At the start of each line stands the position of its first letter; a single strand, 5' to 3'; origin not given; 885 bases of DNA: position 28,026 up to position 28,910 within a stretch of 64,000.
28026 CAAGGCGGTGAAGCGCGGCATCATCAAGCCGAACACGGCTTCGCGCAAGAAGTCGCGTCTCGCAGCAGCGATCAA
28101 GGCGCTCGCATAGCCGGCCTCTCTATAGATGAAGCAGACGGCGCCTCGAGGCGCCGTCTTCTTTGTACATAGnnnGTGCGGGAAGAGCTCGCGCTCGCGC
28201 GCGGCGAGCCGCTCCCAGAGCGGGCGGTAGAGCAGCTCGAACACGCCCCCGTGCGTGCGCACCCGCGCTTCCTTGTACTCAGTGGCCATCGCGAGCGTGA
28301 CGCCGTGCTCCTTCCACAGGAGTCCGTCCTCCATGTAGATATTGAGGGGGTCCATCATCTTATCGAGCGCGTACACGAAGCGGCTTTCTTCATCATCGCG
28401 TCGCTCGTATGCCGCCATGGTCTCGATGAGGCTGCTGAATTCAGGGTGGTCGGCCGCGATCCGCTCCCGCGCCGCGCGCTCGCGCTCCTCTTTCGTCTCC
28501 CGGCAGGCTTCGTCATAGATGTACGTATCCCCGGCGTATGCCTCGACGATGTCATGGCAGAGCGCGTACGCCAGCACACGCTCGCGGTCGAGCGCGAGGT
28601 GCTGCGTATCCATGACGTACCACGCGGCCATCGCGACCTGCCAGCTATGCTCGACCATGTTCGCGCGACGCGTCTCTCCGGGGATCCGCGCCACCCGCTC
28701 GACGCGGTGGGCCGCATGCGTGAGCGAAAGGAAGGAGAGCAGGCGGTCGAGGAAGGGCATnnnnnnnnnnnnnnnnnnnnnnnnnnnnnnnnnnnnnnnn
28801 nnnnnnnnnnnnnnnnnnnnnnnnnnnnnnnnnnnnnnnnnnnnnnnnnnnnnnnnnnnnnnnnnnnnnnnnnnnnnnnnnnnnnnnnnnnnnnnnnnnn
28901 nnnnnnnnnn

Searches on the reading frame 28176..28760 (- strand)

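Call 71: search_protein_families(library=pfam, proteins=[window:28176-28760:-], max_evalue=0.001)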
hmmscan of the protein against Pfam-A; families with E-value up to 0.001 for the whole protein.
window:28176-28760:- (195 aa): 3 families
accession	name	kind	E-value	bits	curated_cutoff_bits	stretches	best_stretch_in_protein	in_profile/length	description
PF13023.12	HD_3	-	1.9e-27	96.6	22.5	1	28-167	16-157/165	HD domain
PF12917.13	YfbR-like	-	9e-10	39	25.9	1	18-137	10-137/182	5'-deoxynucleotidase YfbR-like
PF01966.28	HD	-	2.4e-07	31.5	22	1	36-134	2-112/116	HD domain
